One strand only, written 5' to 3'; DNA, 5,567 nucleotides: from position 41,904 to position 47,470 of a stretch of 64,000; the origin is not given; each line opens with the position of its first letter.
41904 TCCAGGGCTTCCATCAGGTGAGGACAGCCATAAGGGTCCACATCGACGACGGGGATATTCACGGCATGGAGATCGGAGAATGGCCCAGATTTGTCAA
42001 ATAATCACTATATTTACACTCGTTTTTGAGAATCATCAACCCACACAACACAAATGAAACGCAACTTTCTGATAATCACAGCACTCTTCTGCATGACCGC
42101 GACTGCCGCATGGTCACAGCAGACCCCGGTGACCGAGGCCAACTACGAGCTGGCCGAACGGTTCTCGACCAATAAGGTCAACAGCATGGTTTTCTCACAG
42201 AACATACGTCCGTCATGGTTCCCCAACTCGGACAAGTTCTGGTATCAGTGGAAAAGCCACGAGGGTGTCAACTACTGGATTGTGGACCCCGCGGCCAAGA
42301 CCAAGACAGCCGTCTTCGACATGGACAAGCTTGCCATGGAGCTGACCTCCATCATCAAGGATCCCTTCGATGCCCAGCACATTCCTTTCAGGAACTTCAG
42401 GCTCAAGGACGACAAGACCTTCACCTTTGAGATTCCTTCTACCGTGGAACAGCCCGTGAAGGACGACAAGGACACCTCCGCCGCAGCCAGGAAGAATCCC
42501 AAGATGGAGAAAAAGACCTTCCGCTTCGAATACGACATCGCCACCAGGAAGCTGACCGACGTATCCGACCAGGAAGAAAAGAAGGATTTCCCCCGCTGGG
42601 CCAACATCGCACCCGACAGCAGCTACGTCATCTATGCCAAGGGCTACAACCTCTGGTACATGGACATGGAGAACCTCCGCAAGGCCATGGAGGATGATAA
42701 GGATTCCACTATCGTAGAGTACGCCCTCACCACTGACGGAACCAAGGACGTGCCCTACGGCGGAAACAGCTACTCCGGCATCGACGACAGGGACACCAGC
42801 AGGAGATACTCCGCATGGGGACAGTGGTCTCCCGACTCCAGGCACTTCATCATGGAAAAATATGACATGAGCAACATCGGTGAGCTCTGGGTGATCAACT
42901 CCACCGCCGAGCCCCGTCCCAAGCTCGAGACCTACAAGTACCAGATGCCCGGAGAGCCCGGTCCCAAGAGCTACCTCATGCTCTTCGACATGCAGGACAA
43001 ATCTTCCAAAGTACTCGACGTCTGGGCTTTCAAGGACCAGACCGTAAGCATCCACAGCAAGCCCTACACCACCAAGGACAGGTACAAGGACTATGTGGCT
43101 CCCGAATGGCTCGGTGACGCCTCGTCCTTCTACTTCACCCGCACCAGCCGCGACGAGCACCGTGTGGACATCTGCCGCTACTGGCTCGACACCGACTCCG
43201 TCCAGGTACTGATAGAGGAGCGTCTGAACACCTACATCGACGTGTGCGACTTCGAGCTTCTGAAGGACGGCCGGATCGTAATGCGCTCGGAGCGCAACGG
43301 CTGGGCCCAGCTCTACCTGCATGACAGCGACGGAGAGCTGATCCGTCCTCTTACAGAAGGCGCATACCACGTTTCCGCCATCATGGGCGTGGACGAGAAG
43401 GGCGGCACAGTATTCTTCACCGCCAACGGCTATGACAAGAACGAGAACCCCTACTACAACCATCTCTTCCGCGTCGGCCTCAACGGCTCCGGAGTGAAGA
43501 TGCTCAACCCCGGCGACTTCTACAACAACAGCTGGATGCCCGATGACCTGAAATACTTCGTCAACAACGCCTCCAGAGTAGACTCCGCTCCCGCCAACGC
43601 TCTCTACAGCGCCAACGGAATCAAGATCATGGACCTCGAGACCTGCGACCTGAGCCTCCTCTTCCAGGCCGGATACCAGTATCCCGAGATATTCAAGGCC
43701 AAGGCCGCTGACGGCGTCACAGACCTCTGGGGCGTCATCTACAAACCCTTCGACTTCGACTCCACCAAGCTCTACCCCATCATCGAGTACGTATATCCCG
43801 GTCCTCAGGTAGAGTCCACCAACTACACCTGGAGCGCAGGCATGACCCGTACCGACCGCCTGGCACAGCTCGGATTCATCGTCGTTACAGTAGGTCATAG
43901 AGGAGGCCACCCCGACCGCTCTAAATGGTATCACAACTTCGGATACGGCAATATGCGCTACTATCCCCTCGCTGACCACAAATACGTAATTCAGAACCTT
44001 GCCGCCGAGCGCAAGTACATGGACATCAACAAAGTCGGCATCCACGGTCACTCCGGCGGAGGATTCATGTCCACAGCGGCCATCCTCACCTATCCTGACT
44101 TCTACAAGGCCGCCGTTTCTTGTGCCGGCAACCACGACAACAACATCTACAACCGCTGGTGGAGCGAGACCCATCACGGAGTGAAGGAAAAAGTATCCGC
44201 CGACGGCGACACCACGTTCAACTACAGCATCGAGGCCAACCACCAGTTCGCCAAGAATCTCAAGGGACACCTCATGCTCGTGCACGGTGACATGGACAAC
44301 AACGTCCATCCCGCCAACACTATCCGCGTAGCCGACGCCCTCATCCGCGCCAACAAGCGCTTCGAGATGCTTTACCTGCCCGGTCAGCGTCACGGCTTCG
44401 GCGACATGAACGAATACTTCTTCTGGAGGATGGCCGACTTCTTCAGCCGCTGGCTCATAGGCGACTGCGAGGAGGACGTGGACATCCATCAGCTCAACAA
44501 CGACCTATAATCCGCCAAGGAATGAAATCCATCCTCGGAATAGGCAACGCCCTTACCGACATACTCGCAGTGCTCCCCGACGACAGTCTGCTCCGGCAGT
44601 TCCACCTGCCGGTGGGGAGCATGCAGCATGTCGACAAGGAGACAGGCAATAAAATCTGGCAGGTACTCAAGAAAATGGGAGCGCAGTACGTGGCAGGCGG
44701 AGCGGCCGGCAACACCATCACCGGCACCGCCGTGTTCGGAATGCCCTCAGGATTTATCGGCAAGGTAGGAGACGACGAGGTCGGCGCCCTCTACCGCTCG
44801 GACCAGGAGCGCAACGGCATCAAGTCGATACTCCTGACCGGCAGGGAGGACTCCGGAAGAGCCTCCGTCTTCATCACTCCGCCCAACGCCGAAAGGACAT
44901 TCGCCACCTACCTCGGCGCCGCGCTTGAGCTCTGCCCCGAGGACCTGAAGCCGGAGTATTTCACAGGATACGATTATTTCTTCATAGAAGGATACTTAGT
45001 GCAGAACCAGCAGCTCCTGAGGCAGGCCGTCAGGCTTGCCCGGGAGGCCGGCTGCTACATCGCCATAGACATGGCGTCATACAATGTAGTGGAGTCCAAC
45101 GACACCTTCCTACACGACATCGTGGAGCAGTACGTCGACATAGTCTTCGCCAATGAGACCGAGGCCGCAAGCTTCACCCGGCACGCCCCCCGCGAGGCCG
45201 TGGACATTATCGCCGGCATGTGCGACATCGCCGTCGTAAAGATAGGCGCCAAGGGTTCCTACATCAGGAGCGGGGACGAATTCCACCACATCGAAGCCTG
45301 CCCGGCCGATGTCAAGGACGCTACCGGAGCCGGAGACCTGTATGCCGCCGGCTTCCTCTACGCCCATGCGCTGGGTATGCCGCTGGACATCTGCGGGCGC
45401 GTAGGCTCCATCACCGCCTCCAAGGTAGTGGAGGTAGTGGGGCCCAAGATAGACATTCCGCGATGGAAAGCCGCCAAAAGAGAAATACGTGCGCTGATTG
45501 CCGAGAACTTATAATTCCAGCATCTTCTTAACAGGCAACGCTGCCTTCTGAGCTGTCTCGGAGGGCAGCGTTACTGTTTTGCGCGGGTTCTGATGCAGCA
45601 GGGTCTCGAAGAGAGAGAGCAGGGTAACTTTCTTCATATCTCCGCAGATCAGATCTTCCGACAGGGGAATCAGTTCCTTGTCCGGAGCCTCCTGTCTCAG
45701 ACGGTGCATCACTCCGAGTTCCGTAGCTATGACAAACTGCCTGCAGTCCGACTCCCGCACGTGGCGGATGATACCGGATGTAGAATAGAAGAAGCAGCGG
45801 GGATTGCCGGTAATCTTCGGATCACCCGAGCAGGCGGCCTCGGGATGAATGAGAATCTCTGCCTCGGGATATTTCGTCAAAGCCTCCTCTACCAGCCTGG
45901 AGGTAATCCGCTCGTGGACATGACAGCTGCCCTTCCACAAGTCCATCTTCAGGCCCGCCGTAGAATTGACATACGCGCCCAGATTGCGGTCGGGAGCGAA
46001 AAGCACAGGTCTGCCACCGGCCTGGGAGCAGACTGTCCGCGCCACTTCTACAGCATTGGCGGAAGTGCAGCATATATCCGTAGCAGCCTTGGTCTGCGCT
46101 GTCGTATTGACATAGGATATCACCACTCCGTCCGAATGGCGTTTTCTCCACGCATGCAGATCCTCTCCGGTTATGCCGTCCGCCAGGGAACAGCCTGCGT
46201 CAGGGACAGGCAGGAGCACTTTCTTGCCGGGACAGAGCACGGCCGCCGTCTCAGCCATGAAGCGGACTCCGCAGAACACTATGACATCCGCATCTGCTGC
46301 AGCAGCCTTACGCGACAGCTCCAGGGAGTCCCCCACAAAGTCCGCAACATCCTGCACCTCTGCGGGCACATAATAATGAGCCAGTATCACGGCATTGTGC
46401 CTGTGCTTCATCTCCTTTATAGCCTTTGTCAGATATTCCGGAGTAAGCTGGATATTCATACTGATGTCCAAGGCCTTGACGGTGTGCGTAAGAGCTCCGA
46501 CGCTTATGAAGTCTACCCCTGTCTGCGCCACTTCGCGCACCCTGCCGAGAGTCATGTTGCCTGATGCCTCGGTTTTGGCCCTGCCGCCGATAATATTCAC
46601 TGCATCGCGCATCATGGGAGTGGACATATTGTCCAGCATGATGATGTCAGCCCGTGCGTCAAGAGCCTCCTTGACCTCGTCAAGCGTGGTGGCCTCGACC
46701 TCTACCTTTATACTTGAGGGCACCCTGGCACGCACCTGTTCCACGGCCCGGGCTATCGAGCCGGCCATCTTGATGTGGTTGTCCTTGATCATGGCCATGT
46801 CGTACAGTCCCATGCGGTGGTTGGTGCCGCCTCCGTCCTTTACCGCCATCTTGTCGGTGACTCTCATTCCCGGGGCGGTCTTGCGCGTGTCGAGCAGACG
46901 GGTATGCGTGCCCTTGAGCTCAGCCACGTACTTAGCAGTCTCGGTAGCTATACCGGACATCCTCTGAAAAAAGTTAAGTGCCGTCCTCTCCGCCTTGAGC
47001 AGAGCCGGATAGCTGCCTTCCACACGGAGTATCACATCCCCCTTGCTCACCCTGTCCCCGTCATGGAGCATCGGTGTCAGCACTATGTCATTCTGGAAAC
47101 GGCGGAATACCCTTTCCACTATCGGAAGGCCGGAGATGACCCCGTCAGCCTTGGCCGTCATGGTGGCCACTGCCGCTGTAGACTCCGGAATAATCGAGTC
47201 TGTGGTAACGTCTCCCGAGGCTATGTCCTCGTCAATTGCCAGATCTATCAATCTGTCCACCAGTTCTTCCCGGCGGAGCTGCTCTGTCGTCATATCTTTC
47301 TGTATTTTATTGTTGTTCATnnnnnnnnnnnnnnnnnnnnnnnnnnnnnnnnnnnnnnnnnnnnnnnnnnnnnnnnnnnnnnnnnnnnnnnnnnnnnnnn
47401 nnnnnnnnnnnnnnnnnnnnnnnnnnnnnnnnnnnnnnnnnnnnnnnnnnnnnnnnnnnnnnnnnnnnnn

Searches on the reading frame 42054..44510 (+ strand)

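Call 50: search_protein_families(library=pfam, proteins=[window:42054-44510:+], max_evalue=0.00001)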
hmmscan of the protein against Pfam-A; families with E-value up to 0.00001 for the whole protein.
window:42054-44510:+ (818 aa): 3 families
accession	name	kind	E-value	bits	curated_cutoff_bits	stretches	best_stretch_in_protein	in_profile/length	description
PF00930.27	DPPIV_N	-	7.8e-36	124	22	1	159-511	27-352/354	Dipeptidyl peptidase IV (DPP IV) N-terminal region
PF00326.27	Peptidase_S9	-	3.2e-34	118.7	22.6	1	599-801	6-210/213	Prolyl oligopeptidase family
PF12146.15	Hydrolase_4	-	5.1e-07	29.7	27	0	600-706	24-125/239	Serine aminopeptidase, S33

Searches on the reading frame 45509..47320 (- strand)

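Call 50: search_protein_families(library=pfam, proteins=[window:45509-47320:-], max_evalue=0.00001)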
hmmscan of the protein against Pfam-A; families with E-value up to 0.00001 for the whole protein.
window:45509-47320:- (603 aa): 3 families
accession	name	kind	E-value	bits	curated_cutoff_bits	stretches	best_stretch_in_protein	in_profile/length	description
PF02445.21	NadA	-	1.6e-104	349.6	27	1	300-602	2-295/295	Quinolinate synthetase A protein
PF01729.25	QRPTase_C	-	3.8e-59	199.7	23.1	1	124-288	1-168/169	Quinolinate phosphoribosyl transferase, C-terminal domain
PF02749.22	QRPTase_N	-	1.8e-24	86.2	27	1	37-122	1-82/82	Quinolinate phosphoribosyl transferase, N-terminal domain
